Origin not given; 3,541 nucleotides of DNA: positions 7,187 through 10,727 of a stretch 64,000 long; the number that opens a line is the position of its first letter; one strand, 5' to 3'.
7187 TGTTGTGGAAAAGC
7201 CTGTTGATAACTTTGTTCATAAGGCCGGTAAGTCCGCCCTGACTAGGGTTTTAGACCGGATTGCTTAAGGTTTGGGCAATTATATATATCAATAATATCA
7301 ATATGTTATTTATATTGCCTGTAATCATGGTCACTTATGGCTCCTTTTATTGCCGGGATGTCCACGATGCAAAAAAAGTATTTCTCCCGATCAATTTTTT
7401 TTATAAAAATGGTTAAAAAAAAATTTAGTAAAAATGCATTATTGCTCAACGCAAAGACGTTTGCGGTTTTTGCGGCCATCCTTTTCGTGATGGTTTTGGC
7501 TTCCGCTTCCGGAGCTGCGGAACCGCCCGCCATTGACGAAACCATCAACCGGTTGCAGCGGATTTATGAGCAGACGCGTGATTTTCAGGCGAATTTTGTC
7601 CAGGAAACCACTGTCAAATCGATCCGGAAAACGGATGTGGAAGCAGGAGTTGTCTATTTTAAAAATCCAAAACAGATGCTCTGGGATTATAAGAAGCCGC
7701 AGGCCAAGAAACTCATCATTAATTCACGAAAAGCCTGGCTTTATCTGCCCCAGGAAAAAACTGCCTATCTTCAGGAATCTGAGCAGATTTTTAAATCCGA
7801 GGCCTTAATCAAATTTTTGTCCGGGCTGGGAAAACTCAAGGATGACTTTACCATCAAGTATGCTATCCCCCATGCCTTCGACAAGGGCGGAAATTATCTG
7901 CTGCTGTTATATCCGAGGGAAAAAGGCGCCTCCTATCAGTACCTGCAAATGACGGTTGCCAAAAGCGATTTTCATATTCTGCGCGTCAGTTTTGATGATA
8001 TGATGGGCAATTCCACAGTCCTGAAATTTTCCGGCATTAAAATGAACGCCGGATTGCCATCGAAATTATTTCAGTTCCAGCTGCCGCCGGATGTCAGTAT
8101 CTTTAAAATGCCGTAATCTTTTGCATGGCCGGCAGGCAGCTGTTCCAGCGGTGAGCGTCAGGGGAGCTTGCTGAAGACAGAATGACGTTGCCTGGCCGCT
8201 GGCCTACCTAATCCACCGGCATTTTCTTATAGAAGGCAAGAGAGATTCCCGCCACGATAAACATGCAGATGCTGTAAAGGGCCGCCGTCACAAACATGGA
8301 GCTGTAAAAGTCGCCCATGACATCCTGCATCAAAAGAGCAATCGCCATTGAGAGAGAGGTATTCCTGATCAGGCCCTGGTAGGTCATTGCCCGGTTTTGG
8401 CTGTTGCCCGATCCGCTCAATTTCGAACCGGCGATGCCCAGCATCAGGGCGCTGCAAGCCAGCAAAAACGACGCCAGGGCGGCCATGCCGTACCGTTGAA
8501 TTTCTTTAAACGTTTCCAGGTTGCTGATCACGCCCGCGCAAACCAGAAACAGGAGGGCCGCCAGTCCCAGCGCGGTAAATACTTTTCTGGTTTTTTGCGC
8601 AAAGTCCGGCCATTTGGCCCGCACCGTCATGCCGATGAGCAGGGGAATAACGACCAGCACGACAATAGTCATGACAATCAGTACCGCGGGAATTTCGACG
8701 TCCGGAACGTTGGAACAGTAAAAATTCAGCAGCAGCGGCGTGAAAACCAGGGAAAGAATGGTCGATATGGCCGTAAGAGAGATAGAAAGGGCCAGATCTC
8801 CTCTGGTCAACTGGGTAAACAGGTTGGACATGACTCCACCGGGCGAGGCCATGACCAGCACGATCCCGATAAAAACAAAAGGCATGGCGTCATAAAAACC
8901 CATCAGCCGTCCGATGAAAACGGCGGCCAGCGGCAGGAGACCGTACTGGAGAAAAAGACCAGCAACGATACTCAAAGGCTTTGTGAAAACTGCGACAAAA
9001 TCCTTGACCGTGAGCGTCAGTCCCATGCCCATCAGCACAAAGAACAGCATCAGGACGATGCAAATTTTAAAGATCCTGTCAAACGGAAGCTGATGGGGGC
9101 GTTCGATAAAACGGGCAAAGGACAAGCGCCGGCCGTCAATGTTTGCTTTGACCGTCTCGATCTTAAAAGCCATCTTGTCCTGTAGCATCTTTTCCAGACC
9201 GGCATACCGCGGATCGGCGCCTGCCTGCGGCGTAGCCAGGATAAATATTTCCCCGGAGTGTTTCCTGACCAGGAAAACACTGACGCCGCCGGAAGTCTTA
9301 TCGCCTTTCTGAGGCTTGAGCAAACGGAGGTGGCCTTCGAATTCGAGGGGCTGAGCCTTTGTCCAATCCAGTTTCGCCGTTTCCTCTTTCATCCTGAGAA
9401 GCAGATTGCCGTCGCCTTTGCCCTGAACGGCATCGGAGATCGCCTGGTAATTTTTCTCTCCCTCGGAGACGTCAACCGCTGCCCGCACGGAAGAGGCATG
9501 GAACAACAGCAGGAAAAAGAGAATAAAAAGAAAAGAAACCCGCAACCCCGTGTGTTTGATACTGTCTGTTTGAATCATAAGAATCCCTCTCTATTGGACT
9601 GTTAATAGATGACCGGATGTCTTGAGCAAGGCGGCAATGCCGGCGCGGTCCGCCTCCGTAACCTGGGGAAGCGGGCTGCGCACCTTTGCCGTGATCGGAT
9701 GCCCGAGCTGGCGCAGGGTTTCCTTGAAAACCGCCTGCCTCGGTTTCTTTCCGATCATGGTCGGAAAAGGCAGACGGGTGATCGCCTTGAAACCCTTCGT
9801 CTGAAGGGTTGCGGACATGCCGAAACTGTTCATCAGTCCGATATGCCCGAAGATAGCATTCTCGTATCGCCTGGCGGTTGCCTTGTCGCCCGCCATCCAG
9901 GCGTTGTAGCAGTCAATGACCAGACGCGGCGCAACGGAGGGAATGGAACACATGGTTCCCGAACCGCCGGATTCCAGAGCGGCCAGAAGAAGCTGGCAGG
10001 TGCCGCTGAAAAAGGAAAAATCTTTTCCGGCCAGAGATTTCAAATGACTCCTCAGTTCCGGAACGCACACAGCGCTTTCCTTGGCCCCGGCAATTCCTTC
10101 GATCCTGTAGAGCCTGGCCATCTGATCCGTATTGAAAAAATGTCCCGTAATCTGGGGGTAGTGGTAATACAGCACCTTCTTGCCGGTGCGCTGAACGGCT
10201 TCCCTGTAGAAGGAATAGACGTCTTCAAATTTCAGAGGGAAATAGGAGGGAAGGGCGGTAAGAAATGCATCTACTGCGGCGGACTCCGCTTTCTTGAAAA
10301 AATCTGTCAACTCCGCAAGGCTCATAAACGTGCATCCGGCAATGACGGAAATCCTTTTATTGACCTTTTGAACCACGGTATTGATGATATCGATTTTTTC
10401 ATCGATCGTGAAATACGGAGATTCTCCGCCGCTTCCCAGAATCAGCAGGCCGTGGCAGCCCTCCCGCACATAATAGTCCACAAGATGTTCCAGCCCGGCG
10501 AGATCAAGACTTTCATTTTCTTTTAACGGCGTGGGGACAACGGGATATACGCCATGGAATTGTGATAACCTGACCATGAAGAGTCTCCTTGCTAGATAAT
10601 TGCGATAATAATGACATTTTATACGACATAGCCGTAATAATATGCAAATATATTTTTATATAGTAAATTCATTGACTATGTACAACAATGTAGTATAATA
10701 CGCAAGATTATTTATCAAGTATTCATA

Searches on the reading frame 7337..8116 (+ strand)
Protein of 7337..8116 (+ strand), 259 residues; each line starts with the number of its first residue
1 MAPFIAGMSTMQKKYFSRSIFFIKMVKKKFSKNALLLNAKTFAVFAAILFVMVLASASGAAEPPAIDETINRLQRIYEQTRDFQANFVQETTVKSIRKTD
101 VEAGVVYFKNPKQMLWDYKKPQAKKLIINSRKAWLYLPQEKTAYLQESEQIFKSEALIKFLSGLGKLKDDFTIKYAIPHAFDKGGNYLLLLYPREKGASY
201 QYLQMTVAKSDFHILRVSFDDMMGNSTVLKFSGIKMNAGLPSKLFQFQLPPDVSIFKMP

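Call 73: search_protein_families(library=pfam, proteins=[window:7337-8116:+], max_evalue=0.00001)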
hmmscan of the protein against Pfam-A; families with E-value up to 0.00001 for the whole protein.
window:7337-8116:+ (259 aa): 2 families
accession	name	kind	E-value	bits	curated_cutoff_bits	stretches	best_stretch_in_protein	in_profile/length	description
PF03548.22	LolA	-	1.4e-24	87.1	23.6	1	79-248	2-165/165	Outer membrane lipoprotein carrier protein LolA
PF17131.11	LolA_like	-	3.6e-07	30.4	30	0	129-223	26-124/184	Outer membrane lipoprotein-sorting protein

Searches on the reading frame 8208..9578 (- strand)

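Call 73: search_protein_families(library=pfam, proteins=[window:8208-9578:-], max_evalue=0.00001)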
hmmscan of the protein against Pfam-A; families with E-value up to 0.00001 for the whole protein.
window:8208-9578:- (456 aa): 2 families
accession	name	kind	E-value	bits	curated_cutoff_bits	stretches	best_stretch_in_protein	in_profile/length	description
PF01758.21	SBF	-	3.1e-37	128.5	24.3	1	175-358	1-189/191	Sodium Bile acid symporter family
PF13593.11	SBF_like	-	2.2e-15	57.2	25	1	167-445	30-306/313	SBF-like CPA transporter family (DUF4137)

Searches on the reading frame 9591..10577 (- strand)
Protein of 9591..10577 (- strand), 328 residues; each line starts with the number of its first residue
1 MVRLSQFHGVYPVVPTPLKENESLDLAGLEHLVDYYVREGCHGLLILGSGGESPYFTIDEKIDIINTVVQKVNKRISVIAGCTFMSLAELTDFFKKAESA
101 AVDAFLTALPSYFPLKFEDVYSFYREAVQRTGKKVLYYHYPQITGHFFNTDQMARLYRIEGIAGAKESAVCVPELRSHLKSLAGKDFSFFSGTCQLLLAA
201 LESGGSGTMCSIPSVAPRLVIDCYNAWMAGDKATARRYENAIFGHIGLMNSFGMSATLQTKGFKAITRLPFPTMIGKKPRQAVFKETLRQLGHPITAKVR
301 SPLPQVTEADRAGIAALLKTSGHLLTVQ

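Call 73: search_protein_families(library=pfam, proteins=[window:9591-10577:-], max_evalue=0.00001)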
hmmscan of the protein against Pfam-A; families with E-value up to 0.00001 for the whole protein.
window:9591-10577:- (328 aa): 1 family
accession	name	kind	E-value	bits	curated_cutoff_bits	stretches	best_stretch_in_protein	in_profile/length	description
PF00701.28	DHDPS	-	1.5e-44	152.3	22.1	1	7-242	2-236/289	Dihydrodipicolinate synthetase family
